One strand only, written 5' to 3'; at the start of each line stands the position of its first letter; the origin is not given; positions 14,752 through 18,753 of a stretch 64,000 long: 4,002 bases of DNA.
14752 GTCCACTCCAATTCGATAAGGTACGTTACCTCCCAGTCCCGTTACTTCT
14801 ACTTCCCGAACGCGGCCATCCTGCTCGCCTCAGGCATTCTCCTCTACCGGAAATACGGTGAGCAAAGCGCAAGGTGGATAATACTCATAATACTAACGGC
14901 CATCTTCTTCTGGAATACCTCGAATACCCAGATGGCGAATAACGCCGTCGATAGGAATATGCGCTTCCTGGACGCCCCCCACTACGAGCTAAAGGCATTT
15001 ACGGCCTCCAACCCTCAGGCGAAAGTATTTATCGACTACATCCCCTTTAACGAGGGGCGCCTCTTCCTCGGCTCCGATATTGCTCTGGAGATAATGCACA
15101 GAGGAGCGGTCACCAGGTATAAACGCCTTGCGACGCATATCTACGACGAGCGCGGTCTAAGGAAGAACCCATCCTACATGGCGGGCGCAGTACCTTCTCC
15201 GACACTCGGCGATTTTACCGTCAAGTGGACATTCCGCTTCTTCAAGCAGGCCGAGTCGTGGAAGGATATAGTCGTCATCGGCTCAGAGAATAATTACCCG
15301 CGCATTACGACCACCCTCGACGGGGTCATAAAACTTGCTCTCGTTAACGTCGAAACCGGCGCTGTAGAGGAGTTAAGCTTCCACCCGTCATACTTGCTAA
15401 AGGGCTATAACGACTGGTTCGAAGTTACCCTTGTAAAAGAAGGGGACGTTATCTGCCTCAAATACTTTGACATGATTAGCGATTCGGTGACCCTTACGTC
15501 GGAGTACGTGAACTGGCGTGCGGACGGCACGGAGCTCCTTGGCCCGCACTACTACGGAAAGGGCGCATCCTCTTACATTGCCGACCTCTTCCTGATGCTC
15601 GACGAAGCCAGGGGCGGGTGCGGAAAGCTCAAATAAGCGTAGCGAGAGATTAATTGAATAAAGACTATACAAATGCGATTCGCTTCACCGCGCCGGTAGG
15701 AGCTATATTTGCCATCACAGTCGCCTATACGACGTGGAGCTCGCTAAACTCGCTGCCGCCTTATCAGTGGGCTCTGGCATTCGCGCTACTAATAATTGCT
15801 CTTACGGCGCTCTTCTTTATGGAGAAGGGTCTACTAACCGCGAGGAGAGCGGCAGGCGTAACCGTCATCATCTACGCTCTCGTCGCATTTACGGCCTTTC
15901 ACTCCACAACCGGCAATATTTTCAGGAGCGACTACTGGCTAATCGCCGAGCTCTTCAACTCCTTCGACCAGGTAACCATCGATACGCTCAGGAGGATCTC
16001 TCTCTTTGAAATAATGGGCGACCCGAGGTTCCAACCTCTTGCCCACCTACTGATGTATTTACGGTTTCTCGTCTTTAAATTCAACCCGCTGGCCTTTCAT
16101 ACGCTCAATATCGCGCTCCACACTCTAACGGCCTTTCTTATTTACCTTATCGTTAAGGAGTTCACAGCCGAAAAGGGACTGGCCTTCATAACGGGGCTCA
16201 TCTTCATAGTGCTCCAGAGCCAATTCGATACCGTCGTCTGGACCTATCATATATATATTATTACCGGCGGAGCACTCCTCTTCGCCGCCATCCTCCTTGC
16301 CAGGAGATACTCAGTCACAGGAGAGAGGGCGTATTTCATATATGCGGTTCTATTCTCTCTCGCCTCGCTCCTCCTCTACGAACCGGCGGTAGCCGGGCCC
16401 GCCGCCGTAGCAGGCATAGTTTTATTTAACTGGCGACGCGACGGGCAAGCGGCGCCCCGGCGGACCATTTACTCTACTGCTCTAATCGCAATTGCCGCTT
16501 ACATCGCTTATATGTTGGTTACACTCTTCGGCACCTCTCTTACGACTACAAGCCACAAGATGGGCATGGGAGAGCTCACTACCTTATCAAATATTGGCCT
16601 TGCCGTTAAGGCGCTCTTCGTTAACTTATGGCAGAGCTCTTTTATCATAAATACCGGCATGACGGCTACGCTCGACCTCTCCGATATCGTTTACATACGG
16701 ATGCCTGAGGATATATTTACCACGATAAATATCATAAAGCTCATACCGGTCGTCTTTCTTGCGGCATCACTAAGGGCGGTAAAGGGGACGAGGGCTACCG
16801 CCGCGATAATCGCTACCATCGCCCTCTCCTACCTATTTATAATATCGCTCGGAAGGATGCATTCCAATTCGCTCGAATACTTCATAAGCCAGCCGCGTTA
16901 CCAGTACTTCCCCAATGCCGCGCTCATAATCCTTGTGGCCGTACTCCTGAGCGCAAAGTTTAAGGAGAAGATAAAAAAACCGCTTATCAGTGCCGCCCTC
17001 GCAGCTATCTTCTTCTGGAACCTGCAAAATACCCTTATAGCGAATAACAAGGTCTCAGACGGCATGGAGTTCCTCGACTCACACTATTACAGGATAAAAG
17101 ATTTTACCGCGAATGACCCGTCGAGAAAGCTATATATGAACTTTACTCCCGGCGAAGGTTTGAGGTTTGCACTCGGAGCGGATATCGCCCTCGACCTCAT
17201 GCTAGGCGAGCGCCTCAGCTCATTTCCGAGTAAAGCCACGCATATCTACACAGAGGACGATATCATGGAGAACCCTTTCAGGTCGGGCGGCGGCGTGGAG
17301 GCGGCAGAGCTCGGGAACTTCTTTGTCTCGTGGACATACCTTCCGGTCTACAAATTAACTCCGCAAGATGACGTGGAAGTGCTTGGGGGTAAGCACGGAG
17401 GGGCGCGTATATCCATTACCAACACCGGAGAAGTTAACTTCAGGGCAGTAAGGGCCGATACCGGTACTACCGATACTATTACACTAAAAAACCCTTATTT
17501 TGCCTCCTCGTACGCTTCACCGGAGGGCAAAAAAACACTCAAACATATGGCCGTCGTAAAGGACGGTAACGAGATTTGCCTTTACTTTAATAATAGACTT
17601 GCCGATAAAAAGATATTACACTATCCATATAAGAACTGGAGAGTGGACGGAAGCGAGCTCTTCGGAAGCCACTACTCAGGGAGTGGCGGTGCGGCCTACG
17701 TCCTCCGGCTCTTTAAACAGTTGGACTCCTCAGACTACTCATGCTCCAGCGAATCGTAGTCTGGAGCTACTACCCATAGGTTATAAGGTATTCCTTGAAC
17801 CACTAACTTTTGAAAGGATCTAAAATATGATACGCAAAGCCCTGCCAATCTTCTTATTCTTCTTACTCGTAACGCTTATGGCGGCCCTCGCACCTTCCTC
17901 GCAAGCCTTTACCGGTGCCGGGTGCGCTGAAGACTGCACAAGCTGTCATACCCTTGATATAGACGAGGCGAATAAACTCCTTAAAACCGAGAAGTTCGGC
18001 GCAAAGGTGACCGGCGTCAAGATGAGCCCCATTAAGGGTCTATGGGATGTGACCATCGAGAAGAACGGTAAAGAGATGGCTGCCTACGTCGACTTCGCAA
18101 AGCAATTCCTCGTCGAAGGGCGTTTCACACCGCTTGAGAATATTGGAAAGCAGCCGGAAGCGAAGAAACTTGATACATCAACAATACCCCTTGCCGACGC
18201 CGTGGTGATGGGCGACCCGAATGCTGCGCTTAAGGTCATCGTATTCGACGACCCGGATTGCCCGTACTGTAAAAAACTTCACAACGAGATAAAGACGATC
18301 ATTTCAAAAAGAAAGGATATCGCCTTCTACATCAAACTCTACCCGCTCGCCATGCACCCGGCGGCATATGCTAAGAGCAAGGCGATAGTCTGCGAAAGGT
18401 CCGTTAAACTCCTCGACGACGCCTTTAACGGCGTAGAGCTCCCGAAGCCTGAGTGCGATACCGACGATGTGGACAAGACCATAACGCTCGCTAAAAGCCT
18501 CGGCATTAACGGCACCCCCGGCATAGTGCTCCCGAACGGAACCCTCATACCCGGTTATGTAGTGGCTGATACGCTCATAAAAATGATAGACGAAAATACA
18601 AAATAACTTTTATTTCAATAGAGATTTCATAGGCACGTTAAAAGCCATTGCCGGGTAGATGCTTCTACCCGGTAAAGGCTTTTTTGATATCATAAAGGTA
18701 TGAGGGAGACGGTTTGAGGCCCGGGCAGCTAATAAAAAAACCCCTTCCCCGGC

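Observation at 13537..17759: Tandem pair of ~700-aa TMTC/PMT_2-like GT-C paralogs with a shared, unassigned ~300-aa C-terminal domain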

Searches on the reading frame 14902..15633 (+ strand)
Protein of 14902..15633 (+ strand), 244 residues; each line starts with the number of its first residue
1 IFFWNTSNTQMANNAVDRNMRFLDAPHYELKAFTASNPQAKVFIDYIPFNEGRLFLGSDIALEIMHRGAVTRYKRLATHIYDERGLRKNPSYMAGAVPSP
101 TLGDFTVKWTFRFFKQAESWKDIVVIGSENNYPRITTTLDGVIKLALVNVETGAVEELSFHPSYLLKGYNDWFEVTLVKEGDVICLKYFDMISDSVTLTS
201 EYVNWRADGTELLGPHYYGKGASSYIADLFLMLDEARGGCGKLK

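Call 9: search_protein_families(library=pfam, proteins=[window:14902-15633:+], max_evalue=1)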
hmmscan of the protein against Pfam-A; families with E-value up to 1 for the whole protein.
window:14902-15633:+ (244 aa): 0 families

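Call 47: predict_structure(alignment_id=A2)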
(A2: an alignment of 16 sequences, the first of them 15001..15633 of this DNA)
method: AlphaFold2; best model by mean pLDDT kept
length: 211 residues; sequences in the alignment: 16
mean_pLDDT: 83.5   pTM: 0.84
mean pLDDT of the five models: 83.5, 81.9, 79.2, 74.0, 70.7
residues with pLDDT >= 90: 97; 70-90: 71; 50-70: 37; < 50: 6
segments of 3 or more residues with pLDDT < 50: 19-21
pLDDT, mean of each block of 10 residues (from residue 1): 73 66 60 80 91 91 93 89 69 90 89 97 93 72 96 92 97 88 67 83 82 34
secondary structure, 60 per line:
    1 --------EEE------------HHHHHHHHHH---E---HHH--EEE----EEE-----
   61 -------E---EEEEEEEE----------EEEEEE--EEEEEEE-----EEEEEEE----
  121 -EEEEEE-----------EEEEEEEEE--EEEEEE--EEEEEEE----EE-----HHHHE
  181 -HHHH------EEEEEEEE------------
elements in order: E9-11 H24-33 E46-48 E53-55 E72-79 E90-95 E98-104 E110-116 E122-127 E139-147 E150-155 E158-164 H176-179 H182-185 E192-199

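Call 53: fold_search(model_id=the predicted structure, library=pdb)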
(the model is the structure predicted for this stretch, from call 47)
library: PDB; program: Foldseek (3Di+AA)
matches with E <= 10: 1418; with E <= 0.001: 165
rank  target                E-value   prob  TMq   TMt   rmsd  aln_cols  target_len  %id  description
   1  9qcm_A                4.7e-07  1.00  0.48  0.09   6.5       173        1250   12  Botulinum neurotoxin type B1, 14-subunit, Large Progenitor Toxin Complex (L-PTC) (released 2025-09-10)
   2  9qc7_A                9.5e-07  1.00  0.45  0.09   6.1       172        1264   13  BoNT-NTNH complex from Clostridium botulinum Serotype B1 (released 2025-09-10)
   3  9qc8_A                1.5e-06  1.00  0.50  0.10   4.6       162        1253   13  BoNT-NTNH-HA70 complex from Clostridium botulinum Serotype B1 (released 2025-09-10)
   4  4kbb_B                1.7e-06  1.00  0.48  0.27   5.4       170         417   14  Structure of Botulinum neurotoxin B binding domain in complex with both synaptotagmin II and GD1a (released 2013-07-03)
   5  4fvv_B                1.7e-06  1.00  0.44  0.24   7.4       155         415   15  Crystal structure of HCR/D-Sa-GBL1/C (released 2012-10-24)
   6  3azv_A                2.4e-06  1.00  0.42  0.23   6.5       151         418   15  Crystal structure of the receptor binding domain (released 2011-12-28)
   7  3n7m                  2.9e-06  1.00  0.44  0.25   5.8       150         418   17  Crystal structure of W1252A mutant of HCR D/C VPI 5995 (released 2010-09-08)
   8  5lr0_B                3.4e-06  1.00  0.42  0.23   6.4       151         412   15  Binding domain of Botulinum Neurotoxin DC in complex with SialylT (released 2017-08-30)
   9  5vid_C                4.2e-06  1.00  0.48  0.26   5.3       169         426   13  Receptor binding domain of BoNT/B in complex with mini-protein binder Bot.0671.2 (released 2017-09-20)
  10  5vmr_B                4.2e-06  1.00  0.42  0.23   8.1       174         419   14  Receptor binding domain of BoNT/B in complex with mini-protein binder Bot.2110.4 (released 2017-09-20)
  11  6uht_B                5.2e-06  1.00  0.48  0.26   4.6       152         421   14  Crystal structure of BoNT/B receptor-binding domain in complex with VHH JLI-G10 (released 2020-03-04)
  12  4isq_B                5.2e-06  1.00  0.45  0.25   4.2       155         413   14  Binding domain of Botulinum neurotoxin DC in complex with human synaptotagmin I (released 2013-08-14)
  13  9f1r_B                5.5e-06  1.00  0.49  0.27   4.9       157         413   14  Cryo-EM structure of SV2B-Hc-A1 complex (released 2025-03-12)
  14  4fvv_A                5.5e-06  1.00  0.46  0.26   4.9       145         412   16  Crystal structure of HCR/D-Sa-GBL1/C (released 2012-10-24)
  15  6ul4_A                5.5e-06  1.00  0.48  0.26   5.1       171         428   14  Crystal structure of BoNT/B receptor-binding domain in complex with VHH JLO-G11 (released 2020-03-04)
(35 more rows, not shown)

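Call 58: search_protein_families(library=pfam, alignment_id=A2, max_evalue=1)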
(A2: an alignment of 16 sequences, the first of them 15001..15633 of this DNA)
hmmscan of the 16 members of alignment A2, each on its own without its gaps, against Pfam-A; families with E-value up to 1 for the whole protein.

A. member 1, window:15001-15633:+ (211 aa): 0 families

B. families by the number of members that match (of 16 scanned): 3 families
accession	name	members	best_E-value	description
PF13385.13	Laminin_G_3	4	0.00096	Concanavalin A-like lectin/glucanases superfamily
PF18363.6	PI_PP_I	1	0.048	Phosphoinositide phosphatase insertion domain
PF12124.13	bCoV_SUD_C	1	0.063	Betacoronavirus SUD-C domain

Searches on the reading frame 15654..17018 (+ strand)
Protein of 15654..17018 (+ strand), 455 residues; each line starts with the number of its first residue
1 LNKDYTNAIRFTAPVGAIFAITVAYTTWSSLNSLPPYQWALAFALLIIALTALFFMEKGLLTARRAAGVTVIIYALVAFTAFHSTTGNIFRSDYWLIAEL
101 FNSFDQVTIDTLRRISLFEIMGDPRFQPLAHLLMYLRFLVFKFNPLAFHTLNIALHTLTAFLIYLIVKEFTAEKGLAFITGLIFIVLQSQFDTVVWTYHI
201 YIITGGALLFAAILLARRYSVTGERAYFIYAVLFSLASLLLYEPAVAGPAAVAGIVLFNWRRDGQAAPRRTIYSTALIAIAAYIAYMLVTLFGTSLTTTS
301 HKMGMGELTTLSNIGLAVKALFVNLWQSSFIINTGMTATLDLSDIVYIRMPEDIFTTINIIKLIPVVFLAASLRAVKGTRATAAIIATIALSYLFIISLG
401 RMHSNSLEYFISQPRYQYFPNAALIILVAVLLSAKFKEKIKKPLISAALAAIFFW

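Call 9: search_protein_families(library=pfam, proteins=[window:15654-17018:+], max_evalue=1)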
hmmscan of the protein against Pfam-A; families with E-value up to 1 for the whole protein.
window:15654-17018:+ (455 aa): 3 families
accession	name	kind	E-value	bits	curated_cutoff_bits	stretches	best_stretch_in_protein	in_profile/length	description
PF04061.19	ORMDL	-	0.02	15.2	27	1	42-93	14-65/135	ORMDL family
PF19333.4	FAXC_N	-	0.12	13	27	0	196-215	60-79/104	Failed axon connections homolog N-terminus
PF07178.16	TraL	-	0.38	11.5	24.4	1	382-423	34-75/90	TraL protein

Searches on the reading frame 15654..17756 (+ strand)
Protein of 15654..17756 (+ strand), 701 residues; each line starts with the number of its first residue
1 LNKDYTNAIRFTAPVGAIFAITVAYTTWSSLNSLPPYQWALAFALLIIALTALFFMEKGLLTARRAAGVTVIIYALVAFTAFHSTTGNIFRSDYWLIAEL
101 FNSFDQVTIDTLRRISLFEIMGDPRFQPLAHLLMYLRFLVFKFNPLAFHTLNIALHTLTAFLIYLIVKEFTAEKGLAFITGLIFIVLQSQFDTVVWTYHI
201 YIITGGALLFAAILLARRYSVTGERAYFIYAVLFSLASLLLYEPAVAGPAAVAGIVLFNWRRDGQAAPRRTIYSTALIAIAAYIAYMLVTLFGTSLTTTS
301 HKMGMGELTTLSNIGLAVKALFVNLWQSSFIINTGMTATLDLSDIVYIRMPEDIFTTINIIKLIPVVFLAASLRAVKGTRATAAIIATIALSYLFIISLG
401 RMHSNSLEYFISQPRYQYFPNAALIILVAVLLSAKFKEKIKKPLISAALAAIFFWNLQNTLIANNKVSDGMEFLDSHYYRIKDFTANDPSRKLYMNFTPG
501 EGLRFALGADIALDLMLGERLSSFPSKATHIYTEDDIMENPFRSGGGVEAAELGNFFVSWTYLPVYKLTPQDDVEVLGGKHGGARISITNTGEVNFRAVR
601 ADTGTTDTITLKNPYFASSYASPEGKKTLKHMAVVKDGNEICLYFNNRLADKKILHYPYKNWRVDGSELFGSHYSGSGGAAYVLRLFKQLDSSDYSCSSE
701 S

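Call 4: search_protein_families(library=pfam, proteins=[window:15654-17756:+], max_evalue=1)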
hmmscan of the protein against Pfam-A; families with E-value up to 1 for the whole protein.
window:15654-17756:+ (701 aa): 1 family
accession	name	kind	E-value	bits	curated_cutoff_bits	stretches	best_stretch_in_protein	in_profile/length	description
PF04061.19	ORMDL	-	0.035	14.4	27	1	42-93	14-65/135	ORMDL family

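Call 5: search_protein_families(library=ncbifam, proteins=[window:15654-17756:+], max_evalue=1)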
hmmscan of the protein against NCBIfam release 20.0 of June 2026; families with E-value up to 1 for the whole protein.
window:15654-17756:+ (701 aa): 0 families

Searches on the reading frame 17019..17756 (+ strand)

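Call 9: search_protein_families(library=pfam, proteins=[window:17019-17756:+], max_evalue=1)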
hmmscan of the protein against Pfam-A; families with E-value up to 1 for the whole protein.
window:17019-17756:+ (246 aa): 1 family
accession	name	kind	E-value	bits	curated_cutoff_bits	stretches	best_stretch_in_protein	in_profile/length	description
PF13385.13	Laminin_G_3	-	0.047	14.3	27.6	1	125-219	42-125/151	Concanavalin A-like lectin/glucanases superfamily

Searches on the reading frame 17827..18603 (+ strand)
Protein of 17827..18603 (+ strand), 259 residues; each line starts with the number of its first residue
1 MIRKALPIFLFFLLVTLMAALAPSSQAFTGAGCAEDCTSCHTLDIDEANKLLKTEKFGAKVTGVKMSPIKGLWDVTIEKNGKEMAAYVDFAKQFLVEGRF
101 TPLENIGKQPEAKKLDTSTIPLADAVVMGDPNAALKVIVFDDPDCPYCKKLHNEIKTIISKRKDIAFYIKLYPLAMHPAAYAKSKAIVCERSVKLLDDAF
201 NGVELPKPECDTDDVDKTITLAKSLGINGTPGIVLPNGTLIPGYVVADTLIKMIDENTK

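Call 9: search_protein_families(library=pfam, proteins=[window:17827-18603:+], max_evalue=1)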
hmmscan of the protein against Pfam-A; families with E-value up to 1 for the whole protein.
window:17827-18603:+ (259 aa): 10 families
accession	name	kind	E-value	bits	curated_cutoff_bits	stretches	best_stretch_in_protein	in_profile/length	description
PF13098.12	Thioredoxin_2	-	1.6e-19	70.6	27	1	135-253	7-103/104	Thioredoxin-like domain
PF13462.12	Thioredoxin_4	-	2.3e-09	38.1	23.2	1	125-181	5-63/165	Thioredoxin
PF01323.26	DSBA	-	9e-07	29.3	25.6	2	137-181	2-48/191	DSBA-like thioredoxin domain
PF10411.14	DsbC_N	-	0.0015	18.5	25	1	52-100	14-59/70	Disulfide bond isomerase protein N-terminal domain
PF13192.12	Thioredoxin_3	-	0.021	15.3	24.8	1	139-163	5-28/76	Thioredoxin domain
PF00085.26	Thioredoxin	-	0.026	14.9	23.5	0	136-167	21-53/103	Thioredoxin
PF10541.14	KASH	-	0.092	13.5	23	1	2-29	6-31/58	Nuclear envelope localisation domain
PF13905.12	Thioredoxin_8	-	0.14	12.9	27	0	137-163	5-31/94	Thioredoxin-like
PF17266.7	DUF5332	-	0.17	11.9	27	0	138-167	96-124/150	Family of unknown function (DUF5332)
PF02540.23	NAD_synthase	-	0.17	11.4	21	1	187-228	33-75/242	NAD synthase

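Call 70: search_protein_families(library=ncbifam, proteins=[window:17827-18603:+], max_evalue=0.001)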
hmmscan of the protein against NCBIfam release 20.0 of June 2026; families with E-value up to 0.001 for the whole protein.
window:17827-18603:+ (259 aa): 3 families
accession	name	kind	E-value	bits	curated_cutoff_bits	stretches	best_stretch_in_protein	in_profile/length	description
NF008129.0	PRK10877.1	equivalog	2e-20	73.1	215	1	52-258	28-231/237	bifunctional protein-disulfide isomerase/oxidoreductase DsbC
NF008657.0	PRK11657.1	equivalog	1e-07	31.5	124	1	104-163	89-147/251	thiol:disulfide interchange protein DsbG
NF052402.1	ThlOxiredEpsilon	equivalog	4.5e-05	23.2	370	1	126-189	121-179/236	bifunctional thiol oxidoreductase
